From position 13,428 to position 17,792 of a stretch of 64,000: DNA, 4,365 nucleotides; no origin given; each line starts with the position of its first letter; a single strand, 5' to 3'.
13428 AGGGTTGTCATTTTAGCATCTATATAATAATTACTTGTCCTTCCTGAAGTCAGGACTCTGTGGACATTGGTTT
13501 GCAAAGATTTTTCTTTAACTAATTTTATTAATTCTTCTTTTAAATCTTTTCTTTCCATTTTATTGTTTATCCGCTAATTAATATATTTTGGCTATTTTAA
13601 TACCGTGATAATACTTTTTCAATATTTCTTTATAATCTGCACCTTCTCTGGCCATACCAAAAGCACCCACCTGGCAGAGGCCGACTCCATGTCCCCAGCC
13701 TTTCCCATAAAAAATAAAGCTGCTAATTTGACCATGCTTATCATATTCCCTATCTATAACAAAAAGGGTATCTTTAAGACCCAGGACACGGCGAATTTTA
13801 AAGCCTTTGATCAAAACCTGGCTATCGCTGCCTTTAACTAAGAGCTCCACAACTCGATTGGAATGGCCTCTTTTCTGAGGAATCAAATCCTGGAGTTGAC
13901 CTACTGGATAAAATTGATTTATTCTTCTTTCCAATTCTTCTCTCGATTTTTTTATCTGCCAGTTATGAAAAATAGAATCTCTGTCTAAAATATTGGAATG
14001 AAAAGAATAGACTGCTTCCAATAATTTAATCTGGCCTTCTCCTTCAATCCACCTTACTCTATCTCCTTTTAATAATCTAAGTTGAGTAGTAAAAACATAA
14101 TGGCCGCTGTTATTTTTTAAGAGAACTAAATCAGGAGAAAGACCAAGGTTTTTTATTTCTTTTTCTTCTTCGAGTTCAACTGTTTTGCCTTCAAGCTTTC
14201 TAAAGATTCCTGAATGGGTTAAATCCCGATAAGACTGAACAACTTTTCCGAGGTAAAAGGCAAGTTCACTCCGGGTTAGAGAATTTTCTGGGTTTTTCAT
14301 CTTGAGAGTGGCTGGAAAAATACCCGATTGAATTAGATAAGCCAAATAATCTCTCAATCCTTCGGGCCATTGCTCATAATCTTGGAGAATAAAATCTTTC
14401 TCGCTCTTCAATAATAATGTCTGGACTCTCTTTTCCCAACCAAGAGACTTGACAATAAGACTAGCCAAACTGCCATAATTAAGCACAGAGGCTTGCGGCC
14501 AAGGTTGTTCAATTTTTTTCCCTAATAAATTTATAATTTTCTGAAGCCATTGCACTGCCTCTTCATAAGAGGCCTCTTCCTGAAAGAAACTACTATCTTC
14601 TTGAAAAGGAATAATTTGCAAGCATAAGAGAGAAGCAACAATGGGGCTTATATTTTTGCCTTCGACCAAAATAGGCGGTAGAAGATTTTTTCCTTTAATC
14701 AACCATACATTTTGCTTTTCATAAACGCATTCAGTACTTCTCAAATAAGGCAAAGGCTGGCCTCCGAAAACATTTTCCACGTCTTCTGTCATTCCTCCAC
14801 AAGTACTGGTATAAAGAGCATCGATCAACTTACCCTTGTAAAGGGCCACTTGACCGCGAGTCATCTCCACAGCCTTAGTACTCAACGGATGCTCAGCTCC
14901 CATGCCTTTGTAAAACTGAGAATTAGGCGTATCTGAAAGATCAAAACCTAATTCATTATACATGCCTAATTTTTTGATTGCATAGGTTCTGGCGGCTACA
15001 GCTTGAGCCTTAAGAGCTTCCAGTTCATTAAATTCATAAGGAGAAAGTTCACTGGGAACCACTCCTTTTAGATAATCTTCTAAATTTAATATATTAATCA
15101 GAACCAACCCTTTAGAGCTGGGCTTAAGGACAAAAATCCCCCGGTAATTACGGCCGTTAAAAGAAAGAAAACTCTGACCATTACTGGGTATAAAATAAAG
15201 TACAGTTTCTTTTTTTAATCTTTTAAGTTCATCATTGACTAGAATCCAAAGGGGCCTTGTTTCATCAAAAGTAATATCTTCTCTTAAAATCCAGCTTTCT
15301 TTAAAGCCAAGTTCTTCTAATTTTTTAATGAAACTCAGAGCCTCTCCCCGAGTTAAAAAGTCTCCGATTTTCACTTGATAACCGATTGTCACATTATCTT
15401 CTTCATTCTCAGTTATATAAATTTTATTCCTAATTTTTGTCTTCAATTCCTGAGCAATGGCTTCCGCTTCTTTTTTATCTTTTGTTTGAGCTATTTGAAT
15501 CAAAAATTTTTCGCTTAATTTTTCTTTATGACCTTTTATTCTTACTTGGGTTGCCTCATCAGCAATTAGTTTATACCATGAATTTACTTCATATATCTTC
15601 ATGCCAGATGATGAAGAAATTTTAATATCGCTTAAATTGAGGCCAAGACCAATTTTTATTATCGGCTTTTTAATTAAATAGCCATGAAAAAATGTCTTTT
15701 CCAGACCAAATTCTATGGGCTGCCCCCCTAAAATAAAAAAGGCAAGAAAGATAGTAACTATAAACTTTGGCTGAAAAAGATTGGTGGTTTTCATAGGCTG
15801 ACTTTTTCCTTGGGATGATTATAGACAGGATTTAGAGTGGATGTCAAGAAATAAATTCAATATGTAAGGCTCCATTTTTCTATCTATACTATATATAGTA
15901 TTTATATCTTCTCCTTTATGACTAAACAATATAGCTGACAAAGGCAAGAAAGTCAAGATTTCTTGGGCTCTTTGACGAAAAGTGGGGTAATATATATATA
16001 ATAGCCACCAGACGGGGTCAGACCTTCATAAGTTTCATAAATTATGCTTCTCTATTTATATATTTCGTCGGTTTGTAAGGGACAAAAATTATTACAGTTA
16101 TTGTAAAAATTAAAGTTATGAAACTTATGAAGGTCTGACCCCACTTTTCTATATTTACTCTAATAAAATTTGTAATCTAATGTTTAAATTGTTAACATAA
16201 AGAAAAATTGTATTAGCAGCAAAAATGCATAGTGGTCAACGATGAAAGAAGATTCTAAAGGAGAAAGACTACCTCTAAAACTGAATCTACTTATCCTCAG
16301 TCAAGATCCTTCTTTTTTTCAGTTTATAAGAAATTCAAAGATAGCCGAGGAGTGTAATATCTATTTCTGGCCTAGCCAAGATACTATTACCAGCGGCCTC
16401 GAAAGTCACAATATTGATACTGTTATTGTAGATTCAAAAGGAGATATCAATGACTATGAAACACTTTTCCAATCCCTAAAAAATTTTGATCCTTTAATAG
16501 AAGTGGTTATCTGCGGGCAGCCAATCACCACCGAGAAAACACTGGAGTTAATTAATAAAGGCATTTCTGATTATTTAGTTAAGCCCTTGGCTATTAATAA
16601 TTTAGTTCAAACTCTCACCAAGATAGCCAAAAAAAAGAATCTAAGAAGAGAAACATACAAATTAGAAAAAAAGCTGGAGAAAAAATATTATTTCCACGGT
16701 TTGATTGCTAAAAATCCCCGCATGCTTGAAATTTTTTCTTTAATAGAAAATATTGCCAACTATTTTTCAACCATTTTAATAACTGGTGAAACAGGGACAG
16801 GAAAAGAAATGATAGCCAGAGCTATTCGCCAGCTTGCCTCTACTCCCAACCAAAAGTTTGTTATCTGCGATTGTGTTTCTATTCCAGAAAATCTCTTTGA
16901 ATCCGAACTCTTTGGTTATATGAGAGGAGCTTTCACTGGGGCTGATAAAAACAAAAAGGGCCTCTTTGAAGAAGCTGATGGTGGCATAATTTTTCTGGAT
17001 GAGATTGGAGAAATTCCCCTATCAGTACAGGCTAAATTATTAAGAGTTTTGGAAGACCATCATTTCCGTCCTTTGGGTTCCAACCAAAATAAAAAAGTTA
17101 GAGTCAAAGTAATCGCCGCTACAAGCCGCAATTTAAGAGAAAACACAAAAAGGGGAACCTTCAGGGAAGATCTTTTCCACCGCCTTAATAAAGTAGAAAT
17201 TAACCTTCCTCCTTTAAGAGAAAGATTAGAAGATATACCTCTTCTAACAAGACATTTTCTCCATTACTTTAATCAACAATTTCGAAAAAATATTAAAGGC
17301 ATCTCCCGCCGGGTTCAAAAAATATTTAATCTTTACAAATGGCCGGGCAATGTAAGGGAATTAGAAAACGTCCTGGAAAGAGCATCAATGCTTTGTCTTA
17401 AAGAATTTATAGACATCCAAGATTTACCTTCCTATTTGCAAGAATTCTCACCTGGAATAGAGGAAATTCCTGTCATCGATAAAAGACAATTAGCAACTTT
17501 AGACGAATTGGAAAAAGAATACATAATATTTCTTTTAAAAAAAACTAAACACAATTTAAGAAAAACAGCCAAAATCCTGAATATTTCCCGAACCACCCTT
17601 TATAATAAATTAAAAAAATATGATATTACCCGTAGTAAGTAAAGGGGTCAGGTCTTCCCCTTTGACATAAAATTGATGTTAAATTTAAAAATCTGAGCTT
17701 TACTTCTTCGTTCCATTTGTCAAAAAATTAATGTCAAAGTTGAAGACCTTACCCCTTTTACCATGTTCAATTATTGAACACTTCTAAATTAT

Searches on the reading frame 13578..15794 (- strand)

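Call 83: search_protein_families(library=pfam, proteins=[window:13578-15794:-], max_evalue=0.000001)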
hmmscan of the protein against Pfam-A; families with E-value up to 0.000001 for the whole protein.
window:13578-15794:- (738 aa): 2 families
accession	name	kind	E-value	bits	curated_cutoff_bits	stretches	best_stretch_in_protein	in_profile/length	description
PF08486.15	SpoIID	-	1.2e-22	80.7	23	1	227-319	2-97/97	Stage II sporulation protein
PF05036.18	SPOR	-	4.3e-08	33.8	21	1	95-170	3-75/76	SPOR domain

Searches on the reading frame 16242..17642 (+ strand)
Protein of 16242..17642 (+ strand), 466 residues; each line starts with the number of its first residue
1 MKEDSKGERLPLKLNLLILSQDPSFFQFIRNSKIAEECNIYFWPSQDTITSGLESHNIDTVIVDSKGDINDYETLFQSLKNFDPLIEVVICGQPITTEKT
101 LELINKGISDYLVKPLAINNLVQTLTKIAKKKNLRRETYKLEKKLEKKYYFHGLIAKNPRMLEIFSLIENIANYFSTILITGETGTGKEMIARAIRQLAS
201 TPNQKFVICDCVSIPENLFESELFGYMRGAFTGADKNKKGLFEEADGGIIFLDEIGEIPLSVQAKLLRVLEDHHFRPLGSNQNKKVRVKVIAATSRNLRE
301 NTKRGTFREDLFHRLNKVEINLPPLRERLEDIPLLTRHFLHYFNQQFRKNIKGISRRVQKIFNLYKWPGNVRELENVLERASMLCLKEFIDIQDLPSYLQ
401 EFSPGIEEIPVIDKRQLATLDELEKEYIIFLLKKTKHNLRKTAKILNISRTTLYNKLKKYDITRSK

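Call 83: search_protein_families(library=pfam, proteins=[window:16242-17642:+], max_evalue=0.000001)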
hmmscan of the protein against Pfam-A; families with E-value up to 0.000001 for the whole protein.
window:16242-17642:+ (466 aa): 7 families
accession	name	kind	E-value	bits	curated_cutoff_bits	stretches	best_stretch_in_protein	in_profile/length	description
PF00158.32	Sigma54_activat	-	1.8e-64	216.9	20.2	1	154-320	1-167/168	Sigma-54 interaction domain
PF25601.1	AAA_lid_14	-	1.2e-27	96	27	1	326-403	1-78/87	AAA+ ATPase lid domain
PF14532.12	Sigma54_activ_2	-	8.5e-21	75.1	25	1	156-325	2-138/138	Sigma-54 interaction domain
PF02954.25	HTH_8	-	6.2e-13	48.7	22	1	419-460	1-42/42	Bacterial regulatory protein, Fis family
PF07728.20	AAA_5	-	3.1e-10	40.7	22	1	178-296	2-123/139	AAA domain (dynein-related subfamily)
PF07724.20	AAA_2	-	7.8e-09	36.2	27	1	176-289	4-115/166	AAA domain (Cdc48 subfamily)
PF00004.35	AAA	-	4.4e-07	30.9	21.2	1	178-296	1-110/131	ATPase family associated with various cellular activities (AAA)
